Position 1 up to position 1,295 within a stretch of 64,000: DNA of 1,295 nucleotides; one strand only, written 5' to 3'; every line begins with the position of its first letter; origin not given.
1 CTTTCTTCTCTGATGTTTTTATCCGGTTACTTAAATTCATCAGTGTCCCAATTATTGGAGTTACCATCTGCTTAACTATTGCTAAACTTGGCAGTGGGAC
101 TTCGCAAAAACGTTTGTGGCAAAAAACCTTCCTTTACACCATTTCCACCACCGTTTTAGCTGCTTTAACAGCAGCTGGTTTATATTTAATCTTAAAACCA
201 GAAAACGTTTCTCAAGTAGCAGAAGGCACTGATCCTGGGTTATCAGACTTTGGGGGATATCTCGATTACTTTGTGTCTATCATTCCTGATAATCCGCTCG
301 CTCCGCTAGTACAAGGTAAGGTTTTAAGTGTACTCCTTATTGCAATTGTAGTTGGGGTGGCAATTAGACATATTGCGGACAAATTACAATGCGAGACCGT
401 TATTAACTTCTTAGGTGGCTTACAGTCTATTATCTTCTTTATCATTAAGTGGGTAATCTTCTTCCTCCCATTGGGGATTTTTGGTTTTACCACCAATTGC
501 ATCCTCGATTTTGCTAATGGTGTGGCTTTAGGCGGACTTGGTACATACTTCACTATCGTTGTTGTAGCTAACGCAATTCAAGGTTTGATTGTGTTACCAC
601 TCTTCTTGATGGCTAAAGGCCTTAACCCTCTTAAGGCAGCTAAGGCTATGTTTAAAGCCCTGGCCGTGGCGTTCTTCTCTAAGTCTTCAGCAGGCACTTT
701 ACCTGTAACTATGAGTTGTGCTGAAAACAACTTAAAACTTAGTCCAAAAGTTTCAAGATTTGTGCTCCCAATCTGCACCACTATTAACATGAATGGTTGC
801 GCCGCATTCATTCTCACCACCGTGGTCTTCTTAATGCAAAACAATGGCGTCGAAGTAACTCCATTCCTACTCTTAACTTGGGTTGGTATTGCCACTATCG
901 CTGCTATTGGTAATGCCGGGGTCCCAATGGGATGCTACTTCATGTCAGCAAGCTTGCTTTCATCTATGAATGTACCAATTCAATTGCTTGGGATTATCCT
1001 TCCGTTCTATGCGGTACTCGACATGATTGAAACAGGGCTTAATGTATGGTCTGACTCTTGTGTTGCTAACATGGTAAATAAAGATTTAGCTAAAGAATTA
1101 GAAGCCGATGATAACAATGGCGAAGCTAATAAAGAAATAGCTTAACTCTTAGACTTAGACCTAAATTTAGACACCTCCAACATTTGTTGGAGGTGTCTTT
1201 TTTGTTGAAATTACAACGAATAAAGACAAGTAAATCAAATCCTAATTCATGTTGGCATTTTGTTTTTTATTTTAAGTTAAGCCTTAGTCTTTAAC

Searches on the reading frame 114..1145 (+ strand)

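Call 10: search_protein_families(library=ncbifam, proteins=[window:114-1145:+])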
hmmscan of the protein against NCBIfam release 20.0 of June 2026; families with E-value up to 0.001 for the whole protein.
window:114-1145:+ (343 aa): 4 families
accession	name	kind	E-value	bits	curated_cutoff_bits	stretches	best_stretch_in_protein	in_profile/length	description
NF010151.0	PRK13628.1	equivalog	2.3e-24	86.2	308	1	6-323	84-399/407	serine/threonine transporter SstT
NF002461.0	PRK01663.1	subfamily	2.5e-23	82.8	513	1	47-335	127-411/428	C4-dicarboxylate transporter DctA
NF008440.0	PRK11283.1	equivalog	2.3e-18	66.2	638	1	31-321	121-408/437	glutamate/aspartate:proton symporter GltP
NF009587.0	PRK13027.1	subfamily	2.3e-18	66.2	570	1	33-331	115-408/442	C4-dicarboxylate transporter DctA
